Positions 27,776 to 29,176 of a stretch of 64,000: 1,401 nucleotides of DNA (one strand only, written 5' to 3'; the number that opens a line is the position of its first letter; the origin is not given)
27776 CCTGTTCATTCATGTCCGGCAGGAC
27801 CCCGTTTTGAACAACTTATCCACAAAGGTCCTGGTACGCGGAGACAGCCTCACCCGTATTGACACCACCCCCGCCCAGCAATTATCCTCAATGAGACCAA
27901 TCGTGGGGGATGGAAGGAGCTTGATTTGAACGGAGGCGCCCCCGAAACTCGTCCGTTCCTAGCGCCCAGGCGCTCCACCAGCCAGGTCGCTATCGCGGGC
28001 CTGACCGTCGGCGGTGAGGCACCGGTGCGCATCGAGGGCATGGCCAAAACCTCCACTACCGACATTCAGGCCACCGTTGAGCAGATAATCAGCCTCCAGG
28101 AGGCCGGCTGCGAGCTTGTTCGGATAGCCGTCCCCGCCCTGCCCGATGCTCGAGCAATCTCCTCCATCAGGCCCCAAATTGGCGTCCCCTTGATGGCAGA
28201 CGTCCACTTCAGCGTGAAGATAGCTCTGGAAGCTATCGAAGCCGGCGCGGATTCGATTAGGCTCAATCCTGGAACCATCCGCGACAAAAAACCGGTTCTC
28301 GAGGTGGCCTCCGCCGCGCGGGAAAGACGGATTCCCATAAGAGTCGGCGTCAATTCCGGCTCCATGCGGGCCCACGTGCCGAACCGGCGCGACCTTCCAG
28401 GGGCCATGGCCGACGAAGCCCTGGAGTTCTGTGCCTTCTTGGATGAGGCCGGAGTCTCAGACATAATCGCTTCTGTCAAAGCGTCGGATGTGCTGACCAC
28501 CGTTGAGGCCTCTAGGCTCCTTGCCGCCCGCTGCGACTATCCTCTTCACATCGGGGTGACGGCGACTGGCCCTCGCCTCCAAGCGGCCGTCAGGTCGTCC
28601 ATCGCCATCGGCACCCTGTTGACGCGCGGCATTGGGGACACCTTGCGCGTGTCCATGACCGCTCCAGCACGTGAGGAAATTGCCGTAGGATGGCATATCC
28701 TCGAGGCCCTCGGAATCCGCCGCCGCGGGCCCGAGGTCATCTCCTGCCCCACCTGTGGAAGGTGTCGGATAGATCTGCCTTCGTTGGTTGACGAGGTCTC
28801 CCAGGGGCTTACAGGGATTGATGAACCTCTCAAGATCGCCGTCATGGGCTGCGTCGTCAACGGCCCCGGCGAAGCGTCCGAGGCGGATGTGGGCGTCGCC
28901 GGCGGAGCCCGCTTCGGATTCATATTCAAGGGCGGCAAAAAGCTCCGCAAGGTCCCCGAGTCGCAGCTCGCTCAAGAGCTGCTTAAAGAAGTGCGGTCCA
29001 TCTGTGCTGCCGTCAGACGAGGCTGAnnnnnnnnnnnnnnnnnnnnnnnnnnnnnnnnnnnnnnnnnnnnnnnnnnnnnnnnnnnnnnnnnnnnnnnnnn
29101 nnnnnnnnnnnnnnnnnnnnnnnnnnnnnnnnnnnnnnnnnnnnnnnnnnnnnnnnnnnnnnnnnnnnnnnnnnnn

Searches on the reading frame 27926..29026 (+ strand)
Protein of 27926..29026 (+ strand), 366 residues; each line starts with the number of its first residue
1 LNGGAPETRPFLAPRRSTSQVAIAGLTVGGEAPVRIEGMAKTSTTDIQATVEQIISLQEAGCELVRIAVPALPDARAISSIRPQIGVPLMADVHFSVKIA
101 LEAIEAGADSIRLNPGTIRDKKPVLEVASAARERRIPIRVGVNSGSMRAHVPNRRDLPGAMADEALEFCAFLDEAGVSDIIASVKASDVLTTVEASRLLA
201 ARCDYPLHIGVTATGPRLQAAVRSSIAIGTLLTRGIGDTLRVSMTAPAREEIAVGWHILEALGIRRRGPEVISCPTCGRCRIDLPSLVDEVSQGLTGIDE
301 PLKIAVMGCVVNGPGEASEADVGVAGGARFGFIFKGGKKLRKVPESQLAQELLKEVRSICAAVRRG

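Call 11: search_protein_families(library=pfam, proteins=[window:27926-29026:+])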
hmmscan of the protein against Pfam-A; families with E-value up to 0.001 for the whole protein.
window:27926-29026:+ (366 aa): 1 family
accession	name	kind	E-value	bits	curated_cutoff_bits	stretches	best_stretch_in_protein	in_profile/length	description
PF04551.19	GcpE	-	4.2e-126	421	32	1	18-357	1-342/343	GcpE protein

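Call 13: find_related_loci(query=window:27926-29026:+, collection=genome_contigs, flank=3000)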
Query window:27926-29026:+ (366 aa) in genome_contigs; peptide patterns used: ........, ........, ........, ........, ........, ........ (x = any residue, [..] = any of these).
600 stretches matched a pattern (row limit reached: there are more); 552 encode a relative of the query (tblastn E <= 1e-3); the best 80 are kept; 80 distinct loci.
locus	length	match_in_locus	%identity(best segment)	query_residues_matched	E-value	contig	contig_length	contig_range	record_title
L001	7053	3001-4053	46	11-359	1e-105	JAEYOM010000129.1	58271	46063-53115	MAG: Bacillota bacterium isolate OH_CBB_152 k127_24637, whole genome shotgun sequence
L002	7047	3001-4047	48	14-357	7e-105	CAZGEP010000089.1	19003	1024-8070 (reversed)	MAG TPA_asm: uncultured Planctomycetota bacterium isolate SRP141376_co2_16 genome assembly, contig: NODE_5977_length_190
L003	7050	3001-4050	49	15-359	3e-104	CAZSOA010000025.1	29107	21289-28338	MAG TPA_asm: uncultured Desulfofustis sp. isolate binchicken_co168_49 genome assembly, contig: NODE_2790_length_29107_co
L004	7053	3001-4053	46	11-359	6e-104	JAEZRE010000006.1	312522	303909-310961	MAG: Bacillota bacterium isolate OH_PBB_125 k127_768219, whole genome shotgun sequence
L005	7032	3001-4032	50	15-356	2e-103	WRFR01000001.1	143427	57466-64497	MAG: Coriobacteriia bacterium isolate Lab288P4bin85 Ga0123354_10000016, whole genome shotgun sequence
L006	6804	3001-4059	47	9-356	3e-103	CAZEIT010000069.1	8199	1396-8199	MAG TPA_asm: uncultured Desulfobulbus sp. isolate binchicken_co369_80 genome assembly, contig: NODE_4680_length_8199_cov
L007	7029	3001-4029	49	15-355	3e-102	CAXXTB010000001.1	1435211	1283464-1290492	MAG: Geopsychrobacteraceae bacterium isolate a8776e3a-ffdb-4a38-b6f4-a0b8fc84521a genome assembly, contig: contig_1, who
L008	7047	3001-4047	45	12-358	7e-102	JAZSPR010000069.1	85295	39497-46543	MAG: Acutalibacteraceae bacterium isolate T1900044545_TS20190011.MAGScoT_cleanbin_000045 SGB_129_k141_2414754, whole gen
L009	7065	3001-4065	47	15-366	3e-101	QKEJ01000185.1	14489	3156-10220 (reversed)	MAG: Halodesulfovibrio sp. isolate SZUA-473 scaffold_12735, whole genome shotgun sequence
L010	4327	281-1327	44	12-358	7e-101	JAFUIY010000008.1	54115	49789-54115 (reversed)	MAG: Clostridia bacterium isolate RGIG4537 Roe_deer_Rectum-1__c70456, whole genome shotgun sequence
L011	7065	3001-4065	47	15-366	3e-100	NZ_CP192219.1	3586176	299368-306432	Halodesulfovibrio aestuarii strain DSM 17919 chromosome, complete genome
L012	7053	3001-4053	44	17-365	8e-101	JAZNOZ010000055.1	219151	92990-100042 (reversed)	MAG: Acutalibacteraceae bacterium isolate T1900044837_TS20190303.MAGScoT_cleanbin_000004 SGB_2925_k141_1010804, whole ge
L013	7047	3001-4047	44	12-358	2e-99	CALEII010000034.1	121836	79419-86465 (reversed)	MAG TPA_asm: uncultured Clostridia bacterium isolate SRR6425774_bin.99_CONCOCT_v1.1_MAG genome assembly, contig: ERZ1767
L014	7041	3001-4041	44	12-356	3e-99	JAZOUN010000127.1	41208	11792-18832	MAG: Acutalibacteraceae bacterium isolate T1900045532_YK20190226.MAGScoT_cleanbin_000043 SGB_7736_k141_2544056, whole ge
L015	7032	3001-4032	46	18-359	2e-99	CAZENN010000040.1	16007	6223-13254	MAG TPA_asm: uncultured Oscillospiraceae bacterium isolate SRP315200_co2_424 genome assembly, contig: NODE_3967_length_1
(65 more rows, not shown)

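Call 14: find_homologous_proteins(query=window:27926-29026:+, max_evalue=1e-60)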
Query window:27926-29026:+ (366 aa): 7936 proteins with E <= 1e-60 among 8000 candidates; the best 120 are listed.
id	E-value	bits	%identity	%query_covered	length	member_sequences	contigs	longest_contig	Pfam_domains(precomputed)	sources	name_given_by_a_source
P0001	2.1e-168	578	76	96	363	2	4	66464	PF04551.20,PF26540.1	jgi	-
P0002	6.8e-165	567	75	98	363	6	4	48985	PF04551.20,PF26540.1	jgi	-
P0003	7.7e-143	494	66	96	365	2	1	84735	PF04551.20,PF26540.1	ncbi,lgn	-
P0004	6.2e-116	406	56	91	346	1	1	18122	PF04551.20,PF26540.1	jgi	jgi:(E)-4-hydroxy-3-methylbut-2-enyl-diphosphate synthase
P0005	1.3e-112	395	54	94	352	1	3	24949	PF04551.20,PF26540.1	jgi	jgi:(E)-4-hydroxy-3-methylbut-2-enyl-diphosphate synthase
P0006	2.1e-112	394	53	96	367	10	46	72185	PF04551.20,PF26540.1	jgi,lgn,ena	-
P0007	7.1e-112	392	53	94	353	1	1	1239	PF04551.20,PF26540.1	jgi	jgi:(E)-4-hydroxy-3-methylbut-2-enyl-diphosphate synthase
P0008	1.7e-111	391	53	94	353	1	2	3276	PF04551.20,PF26540.1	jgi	jgi:(E)-4-hydroxy-3-methylbut-2-enyl-diphosphate synthase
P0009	2.3e-111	391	52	96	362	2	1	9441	PF04551.20,PF26540.1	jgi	-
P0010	2.3e-111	391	54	95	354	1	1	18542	PF04551.20,PF26540.1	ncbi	-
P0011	8.5e-111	389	53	95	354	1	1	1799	PF04551.20,PF26540.1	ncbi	-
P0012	8.6e-111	389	51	95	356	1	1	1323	PF04551.20,PF26540.1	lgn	-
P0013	9.9e-111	389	52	95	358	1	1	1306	PF04551.20,PF26540.1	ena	-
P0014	1.1e-110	389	53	94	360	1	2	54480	PF04551.20,PF26540.1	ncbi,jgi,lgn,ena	-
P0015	1.1e-110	389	54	94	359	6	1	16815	PF04551.20,PF26540.1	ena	-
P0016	1.2e-110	388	53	94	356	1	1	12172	PF04551.20,PF26540.1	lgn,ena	-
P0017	2.1e-110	388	52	94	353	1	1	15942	PF04551.20,PF26540.1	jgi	jgi:(E)-4-hydroxy-3-methylbut-2-enyl-diphosphate synthase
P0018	2.2e-110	387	53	94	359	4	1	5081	PF04551.20,PF26540.1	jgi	-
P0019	2.4e-110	387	53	94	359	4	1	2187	PF04551.20,PF26540.1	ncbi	-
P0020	4.0e-110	387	53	95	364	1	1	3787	PF04551.20,PF26540.1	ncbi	ncbi:MAG: flavodoxin-dependent (E)-4-hydroxy-3-methylbut-2-enyl-diphosphate synthase [Planctomycetot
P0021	4.5e-110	387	54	91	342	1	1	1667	PF04551.20,PF26540.1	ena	-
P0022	7.4e-110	386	52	94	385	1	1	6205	PF04551.20,PF26540.1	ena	-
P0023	7.9e-110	386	48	94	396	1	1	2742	PF04551.20,PF26540.1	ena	-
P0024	9.3e-110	385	52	95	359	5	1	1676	PF04551.20,PF26540.1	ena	-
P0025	1.4e-109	385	54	94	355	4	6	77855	PF04551.20,PF26540.1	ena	-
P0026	2.9e-109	384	53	95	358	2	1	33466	PF04551.20,PF26540.1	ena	-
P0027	3.7e-109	383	51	97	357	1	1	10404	PF04551.20,PF26540.1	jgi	-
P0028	4.3e-109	383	53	94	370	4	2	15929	PF04551.20,PF26540.1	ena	-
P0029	4.6e-109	383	52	95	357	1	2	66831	PF04551.20,PF26540.1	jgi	jgi:(E)-4-hydroxy-3-methylbut-2-enyl-diphosphate synthase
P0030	1.3e-108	382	50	94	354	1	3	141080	PF04551.20,PF26540.1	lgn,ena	-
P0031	1.7e-108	381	53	94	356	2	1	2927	PF04551.20,PF26540.1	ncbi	-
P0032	3.2e-108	380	51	94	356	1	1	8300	PF04551.20,PF26540.1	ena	-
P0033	3.7e-108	380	51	94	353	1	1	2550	PF04551.20,PF26540.1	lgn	-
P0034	4.0e-108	380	53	94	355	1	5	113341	PF04551.20,PF26540.1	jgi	-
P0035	1.8e-107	378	52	94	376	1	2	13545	PF04551.20,PF26540.1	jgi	-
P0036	2.1e-107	378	50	94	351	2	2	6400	PF04551.20,PF26540.1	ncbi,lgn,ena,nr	ncbi:MAG: (E)-4-hydroxy-3-methylbut-2-enyl-diphosphate synthase [Nitrospirae bacterium]|nr:MAG: (E)-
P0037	2.4e-107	378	54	94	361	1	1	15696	PF04551.20,PF26540.1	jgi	-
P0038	2.8e-107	377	51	94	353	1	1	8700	PF04551.20,PF26540.1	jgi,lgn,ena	-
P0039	3.0e-107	377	51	94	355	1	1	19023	PF04551.20,PF26540.1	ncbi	-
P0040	5.0e-107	376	52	90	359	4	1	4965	PF04551.20,PF26540.1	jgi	-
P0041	7.2e-107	376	51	96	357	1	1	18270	PF04551.20,PF26540.1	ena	-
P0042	7.9e-107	376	52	95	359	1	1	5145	PF04551.20,PF26540.1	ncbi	-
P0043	8.6e-107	376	52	95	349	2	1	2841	PF04551.20,PF26540.1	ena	-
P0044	1.0e-106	375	51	94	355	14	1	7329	PF04551.20,PF26540.1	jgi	-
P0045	2.5e-106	374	49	96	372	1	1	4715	PF04551.20,PF26540.1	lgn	-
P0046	2.7e-106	374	51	94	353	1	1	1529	PF04551.20,PF26540.1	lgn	-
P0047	2.8e-106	374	49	96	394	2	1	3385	PF04551.20,PF26540.1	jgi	jgi:(E)-4-hydroxy-3-methylbut-2-enyl-diphosphate synthase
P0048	2.9e-106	374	52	95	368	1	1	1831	PF04551.20,PF26540.1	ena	-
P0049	3.1e-106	374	52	93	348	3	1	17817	PF04551.20,PF26540.1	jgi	-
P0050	3.2e-106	374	49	95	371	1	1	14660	PF04551.20,PF26540.1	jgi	jgi:(E)-4-hydroxy-3-methylbut-2-enyl-diphosphate synthase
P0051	3.3e-106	374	52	94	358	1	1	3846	PF04551.20,PF26540.1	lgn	-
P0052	4.0e-106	374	50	94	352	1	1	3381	PF04551.20,PF26540.1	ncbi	-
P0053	4.2e-106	373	52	94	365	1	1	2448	PF04551.20,PF26540.1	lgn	-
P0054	8.2e-106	372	50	95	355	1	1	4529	PF04551.20,PF26540.1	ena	-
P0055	8.5e-106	372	52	94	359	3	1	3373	PF04551.20,PF26540.1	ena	-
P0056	8.6e-106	372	50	95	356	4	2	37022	PF04551.20,PF26540.1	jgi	jgi:(E)-4-hydroxy-3-methylbut-2-enyl-diphosphate synthase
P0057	9.4e-106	372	52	94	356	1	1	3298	PF04551.20,PF26540.1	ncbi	-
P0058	1.0e-105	372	51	95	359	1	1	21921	PF04551.20,PF26540.1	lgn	-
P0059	1.1e-105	372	50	94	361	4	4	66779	PF04551.20,PF26540.1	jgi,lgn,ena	-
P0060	1.2e-105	372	51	95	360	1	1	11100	PF04551.20,PF26540.1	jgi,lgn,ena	jgi:(E)-4-hydroxy-3-methylbut-2-enyl-diphosphate synthase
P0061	1.3e-105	372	49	95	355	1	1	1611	PF04551.20,PF26540.1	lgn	-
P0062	1.4e-105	372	52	96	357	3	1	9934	PF04551.20,PF26540.1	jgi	jgi:(E)-4-hydroxy-3-methylbut-2-enyl-diphosphate synthase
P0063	1.7e-105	371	50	95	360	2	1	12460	PF04551.20,PF26540.1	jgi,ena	-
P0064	1.8e-105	371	49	95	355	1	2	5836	PF04551.20,PF26540.1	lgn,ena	-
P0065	1.8e-105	371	50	95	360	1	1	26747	PF04551.20,PF26540.1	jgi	-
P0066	2.4e-105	371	51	93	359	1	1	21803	PF04551.20,PF26540.1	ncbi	-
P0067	2.6e-105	371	52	94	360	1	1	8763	PF04551.20,PF26540.1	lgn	-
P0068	2.9e-105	371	52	95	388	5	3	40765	PF04551.20,PF26540.1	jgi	-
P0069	3.0e-105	371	51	93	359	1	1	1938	PF04551.20,PF26540.1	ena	-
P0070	3.1e-105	371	50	96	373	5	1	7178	PF04551.20,PF26540.1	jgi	jgi:(E)-4-hydroxy-3-methylbut-2-enyl-diphosphate synthase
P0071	3.2e-105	371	51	95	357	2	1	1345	PF04551.20,PF26540.1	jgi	-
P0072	3.4e-105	370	50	95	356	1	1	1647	PF04551.20,PF26540.1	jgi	jgi:(E)-4-hydroxy-3-methylbut-2-enyl-diphosphate synthase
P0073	3.8e-105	370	51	94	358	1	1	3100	PF04551.20,PF13378.13,PF26540.1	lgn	-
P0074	3.9e-105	370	51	94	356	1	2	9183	PF04551.20,PF26540.1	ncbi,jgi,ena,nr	ncbi:MAG: 4-hydroxy-3-methylbut-2-en-1-yl diphosphate synthase [Planctomycetes bacterium DG_23]|nr:M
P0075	4.7e-105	370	51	94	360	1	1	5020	PF04551.20,PF26540.1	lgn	-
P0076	5.3e-105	370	50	95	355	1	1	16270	PF04551.20,PF26540.1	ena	-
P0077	5.8e-105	370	52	93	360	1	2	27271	PF04551.20,PF26540.1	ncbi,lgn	-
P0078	5.9e-105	370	50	94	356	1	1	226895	PF04551.20,PF26540.1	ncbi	-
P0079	5.9e-105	370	51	95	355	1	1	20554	PF04551.20,PF26540.1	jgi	-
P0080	6.1e-105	370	52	95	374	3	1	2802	PF04551.20,PF26540.1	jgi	-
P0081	7.7e-105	369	48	98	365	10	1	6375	PF04551.20,PF26540.1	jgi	-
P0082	7.8e-105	369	50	94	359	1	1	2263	PF04551.20,PF26540.1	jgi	jgi:(E)-4-hydroxy-3-methylbut-2-enyl-diphosphate synthase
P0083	7.9e-105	369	49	94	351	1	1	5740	PF04551.20,PF26540.1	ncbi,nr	ncbi:MAG: flavodoxin-dependent (E)-4-hydroxy-3-methylbut-2-enyl-diphosphate synthase [Candidatus Omn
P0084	1.1e-104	369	52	94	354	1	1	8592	PF04551.20,PF26540.1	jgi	jgi:(E)-4-hydroxy-3-methylbut-2-enyl-diphosphate synthase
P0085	1.2e-104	369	50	94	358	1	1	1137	PF04551.20,PF26540.1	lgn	-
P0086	1.3e-104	369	48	89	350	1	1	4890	PF04551.20,PF26540.1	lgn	-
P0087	1.3e-104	369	51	91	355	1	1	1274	PF04551.20,PF26540.1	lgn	-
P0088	1.5e-104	368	50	95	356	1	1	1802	PF04551.20,PF26540.1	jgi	jgi:(E)-4-hydroxy-3-methylbut-2-enyl-diphosphate synthase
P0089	1.6e-104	368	51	94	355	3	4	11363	PF04551.20,PF13378.13,PF26540.1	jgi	jgi:(E)-4-hydroxy-3-methylbut-2-enyl-diphosphate synthase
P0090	1.7e-104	368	51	96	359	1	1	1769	PF04551.20,PF26540.1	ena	-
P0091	1.7e-104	368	50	94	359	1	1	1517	PF04551.20,PF26540.1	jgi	-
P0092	1.8e-104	368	51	91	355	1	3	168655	PF04551.20,PF26540.1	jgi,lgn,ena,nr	nr:flavodoxin-dependent (E)-4-hydroxy-3-methylbut-2-enyl-diphosphate synthase [Desulfobacterales bac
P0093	1.8e-104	368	49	95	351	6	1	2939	PF04551.20,PF26540.1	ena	-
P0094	1.9e-104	368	51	95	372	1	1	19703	PF04551.20,PF26540.1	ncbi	-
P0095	2.0e-104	368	51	94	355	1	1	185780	PF04551.20,PF26540.1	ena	-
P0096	2.0e-104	368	50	95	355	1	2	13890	PF04551.20,PF26540.1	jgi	jgi:(E)-4-hydroxy-3-methylbut-2-enyl-diphosphate synthase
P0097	2.1e-104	368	52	96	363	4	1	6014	PF04551.20,PF26540.1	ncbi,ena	-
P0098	2.1e-104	368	50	95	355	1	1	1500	PF04551.20,PF26540.1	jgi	jgi:(E)-4-hydroxy-3-methylbut-2-enyl-diphosphate synthase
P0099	2.4e-104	368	50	94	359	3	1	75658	PF04551.20,PF26540.1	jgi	-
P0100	2.5e-104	368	50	95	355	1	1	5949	PF04551.20,PF26540.1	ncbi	-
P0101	2.6e-104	368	51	93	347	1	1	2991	PF04551.20,PF26540.1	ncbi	-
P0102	2.6e-104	368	52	90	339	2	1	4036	PF04551.20,PF26540.1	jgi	-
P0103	3.0e-104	367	50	95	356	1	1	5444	PF04551.20,PF26540.1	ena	-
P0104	3.1e-104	367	49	95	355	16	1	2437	PF04551.20,PF26540.1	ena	-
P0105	3.4e-104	367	50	95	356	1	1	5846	PF04551.20,PF26540.1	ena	-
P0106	3.4e-104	367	48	96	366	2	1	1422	PF04551.20,PF26540.1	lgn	-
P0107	4.1e-104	367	48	94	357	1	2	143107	PF04551.20,PF26540.1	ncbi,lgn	-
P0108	4.2e-104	367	53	94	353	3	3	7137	PF04551.20,PF26540.1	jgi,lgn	jgi:(E)-4-hydroxy-3-methylbut-2-enyl-diphosphate synthase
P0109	4.4e-104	367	52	95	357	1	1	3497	PF04551.20,PF26540.1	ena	-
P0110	4.5e-104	367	47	94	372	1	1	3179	PF04551.20,PF26540.1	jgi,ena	-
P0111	4.9e-104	367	51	93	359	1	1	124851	PF04551.20,PF26540.1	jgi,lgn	jgi:(E)-4-hydroxy-3-methylbut-2-enyl-diphosphate synthase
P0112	4.9e-104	367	52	93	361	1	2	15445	PF04551.20,PF13378.13,PF26540.1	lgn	-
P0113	5.0e-104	367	50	97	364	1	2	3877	PF04551.20,PF13378.13,PF26540.1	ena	-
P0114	5.1e-104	367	50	95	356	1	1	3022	PF04551.20,PF26540.1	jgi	jgi:(E)-4-hydroxy-3-methylbut-2-enyl-diphosphate synthase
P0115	5.2e-104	367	49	96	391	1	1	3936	PF04551.20,PF26540.1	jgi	-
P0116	5.2e-104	367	52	95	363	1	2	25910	PF04551.20,PF26540.1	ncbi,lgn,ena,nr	ncbi:MAG TPA: flavodoxin-dependent (E)-4-hydroxy-3-methylbut-2-enyl-diphosphate synthase [Candidatus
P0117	5.3e-104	367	52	94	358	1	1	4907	PF04551.20,PF26540.1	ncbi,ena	-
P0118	5.4e-104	367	50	97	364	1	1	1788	PF04551.20,PF13378.13,PF26540.1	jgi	jgi:(E)-4-hydroxy-3-methylbut-2-enyl-diphosphate synthase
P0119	5.5e-104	366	50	95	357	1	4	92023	PF04551.20,PF13378.13,PF26540.1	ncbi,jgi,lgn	jgi:(E)-4-hydroxy-3-methylbut-2-enyl-diphosphate synthase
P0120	6.0e-104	366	49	94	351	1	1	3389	PF04551.20,PF26540.1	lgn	-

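Call 15: find_encoding_contigs(protein=P0001, flank=5000, max_places=4)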
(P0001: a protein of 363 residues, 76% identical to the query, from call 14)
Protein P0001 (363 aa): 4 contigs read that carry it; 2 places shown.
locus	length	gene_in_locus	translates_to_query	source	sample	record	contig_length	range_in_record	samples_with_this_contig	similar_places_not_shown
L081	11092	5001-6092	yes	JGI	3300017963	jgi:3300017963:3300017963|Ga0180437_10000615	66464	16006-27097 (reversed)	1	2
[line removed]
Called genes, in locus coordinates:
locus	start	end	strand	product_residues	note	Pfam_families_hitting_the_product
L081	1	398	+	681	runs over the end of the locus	PF06480:FtsH_ext (faint), PF06068:TIP49 (faint), PF00004:AAA, PF07728:AAA_5 (weak), PF17862:AAA_lid_3, PF01434:Peptidase_M41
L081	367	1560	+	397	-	PF00809:Pterin_bind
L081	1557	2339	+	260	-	PF19293:CdaA_N (weak), PF02457:DAC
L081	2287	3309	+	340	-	PF07949:YbbR (weak)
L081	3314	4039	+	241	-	PF03740:PdxJ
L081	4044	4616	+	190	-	PF01227:GTP_cyclohydroI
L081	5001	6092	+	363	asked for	PF04551:GcpE, PF26540:GcpE_C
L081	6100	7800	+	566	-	PF05157:MshEN, PF00437:T2SSE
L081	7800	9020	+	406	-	PF28597:T2SSF_N, PF00482:T2SSF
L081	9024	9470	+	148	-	PF07963:N_methyl (weak), PF08334:T2SSG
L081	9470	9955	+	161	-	-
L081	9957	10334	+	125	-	-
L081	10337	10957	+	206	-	-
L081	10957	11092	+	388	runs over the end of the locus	PF02670:DXP_reductoisom, PF08436:DXP_redisom_C, PF13288:DXPR_C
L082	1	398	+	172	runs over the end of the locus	?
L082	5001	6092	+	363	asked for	PF04551:GcpE, PF26540:GcpE_C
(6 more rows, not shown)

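Call 16: find_encoding_contigs(protein=P0002, flank=5000, max_places=4)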
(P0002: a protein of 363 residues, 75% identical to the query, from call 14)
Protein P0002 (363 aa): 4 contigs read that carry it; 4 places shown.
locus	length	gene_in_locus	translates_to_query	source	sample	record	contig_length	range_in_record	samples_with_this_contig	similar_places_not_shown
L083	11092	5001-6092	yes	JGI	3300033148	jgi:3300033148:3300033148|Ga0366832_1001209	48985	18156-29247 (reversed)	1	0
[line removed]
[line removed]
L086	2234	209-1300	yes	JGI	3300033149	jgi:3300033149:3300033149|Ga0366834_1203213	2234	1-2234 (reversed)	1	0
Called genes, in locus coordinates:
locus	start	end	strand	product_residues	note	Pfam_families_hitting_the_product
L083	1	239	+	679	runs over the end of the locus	PF06068:TIP49 (weak), PF00004:AAA, PF07728:AAA_5 (weak), PF17862:AAA_lid_3, PF01434:Peptidase_M41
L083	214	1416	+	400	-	PF00809:Pterin_bind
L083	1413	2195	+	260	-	PF02457:DAC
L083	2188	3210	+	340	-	PF07949:YbbR (faint)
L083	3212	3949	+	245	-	PF03740:PdxJ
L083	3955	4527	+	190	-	PF01227:GTP_cyclohydroI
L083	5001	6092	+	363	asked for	PF04551:GcpE, PF26540:GcpE_C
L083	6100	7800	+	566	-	PF05157:MshEN, PF00437:T2SSE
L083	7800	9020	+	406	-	PF28597:T2SSF_N, PF00482:T2SSF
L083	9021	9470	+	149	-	PF07963:N_methyl, PF08334:T2SSG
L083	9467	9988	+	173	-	-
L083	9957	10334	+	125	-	-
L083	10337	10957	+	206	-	PF07963:N_methyl (weak), PF11612:T2SSJ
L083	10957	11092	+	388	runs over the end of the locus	PF02670:DXP_reductoisom, PF08436:DXP_redisom_C, PF13288:DXPR_C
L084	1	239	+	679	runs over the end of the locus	PF06068:TIP49 (weak), PF00004:AAA, PF07728:AAA_5 (weak), PF17862:AAA_lid_3, PF01434:Peptidase_M41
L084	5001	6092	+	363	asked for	PF04551:GcpE, PF26540:GcpE_C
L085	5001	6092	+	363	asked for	PF04551:GcpE, PF26540:GcpE_C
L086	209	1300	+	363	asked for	PF04551:GcpE, PF26540:GcpE_C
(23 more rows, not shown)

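Call 17: find_encoding_contigs(protein=P0003, flank=5000, max_places=4)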
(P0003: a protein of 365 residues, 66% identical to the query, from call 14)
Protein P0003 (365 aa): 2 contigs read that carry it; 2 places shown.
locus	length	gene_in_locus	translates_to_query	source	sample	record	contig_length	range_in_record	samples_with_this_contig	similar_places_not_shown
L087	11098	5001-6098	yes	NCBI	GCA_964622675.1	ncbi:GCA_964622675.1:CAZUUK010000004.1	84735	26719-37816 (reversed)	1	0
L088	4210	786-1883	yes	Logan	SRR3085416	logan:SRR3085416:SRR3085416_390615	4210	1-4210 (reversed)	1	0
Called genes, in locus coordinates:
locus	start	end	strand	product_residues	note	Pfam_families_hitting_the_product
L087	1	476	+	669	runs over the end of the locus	PF06480:FtsH_ext (faint), PF00004:AAA, PF07728:AAA_5 (weak), PF17862:AAA_lid_3, PF01434:Peptidase_M41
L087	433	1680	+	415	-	PF00809:Pterin_bind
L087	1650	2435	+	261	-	PF02457:DAC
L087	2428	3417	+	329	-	PF07949:YbbR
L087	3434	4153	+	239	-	PF03740:PdxJ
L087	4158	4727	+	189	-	PF01227:GTP_cyclohydroI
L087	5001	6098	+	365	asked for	PF04551:GcpE, PF26540:GcpE_C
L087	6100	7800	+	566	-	PF05157:MshEN, PF00437:T2SSE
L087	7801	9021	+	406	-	PF28597:T2SSF_N, PF00482:T2SSF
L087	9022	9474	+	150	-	PF07963:N_methyl (weak), PF08334:T2SSG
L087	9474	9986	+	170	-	-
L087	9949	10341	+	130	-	-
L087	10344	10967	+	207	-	PF07963:N_methyl (faint), PF11612:T2SSJ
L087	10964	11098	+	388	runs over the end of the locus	PF02670:DXP_reductoisom, PF08436:DXP_redisom_C, PF13288:DXPR_C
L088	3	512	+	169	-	?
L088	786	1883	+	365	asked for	PF04551:GcpE, PF26540:GcpE_C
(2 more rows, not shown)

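Call 25: find_encoding_contigs(protein=P0004, flank=4000, max_places=2)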
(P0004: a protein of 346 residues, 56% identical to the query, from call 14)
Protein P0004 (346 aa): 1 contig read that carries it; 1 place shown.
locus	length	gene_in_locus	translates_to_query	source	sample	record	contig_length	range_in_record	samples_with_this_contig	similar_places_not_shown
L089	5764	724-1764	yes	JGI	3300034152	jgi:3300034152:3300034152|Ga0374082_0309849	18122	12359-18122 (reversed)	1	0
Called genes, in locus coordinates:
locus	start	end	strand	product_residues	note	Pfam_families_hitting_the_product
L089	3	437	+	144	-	?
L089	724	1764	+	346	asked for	PF04551:GcpE, PF26540:GcpE_C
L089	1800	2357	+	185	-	-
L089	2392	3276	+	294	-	PF02899:Phage_int_SAM_1, PF00589:Phage_integrase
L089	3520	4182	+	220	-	PF13483:Lactamase_B_3, PF12706:Lactamase_B_2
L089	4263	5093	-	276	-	PF00551:Formyl_trans_N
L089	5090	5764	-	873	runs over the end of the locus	PF01326:PPDK_N, PF27448:Rph_4th, PF00391:PEP-utilizers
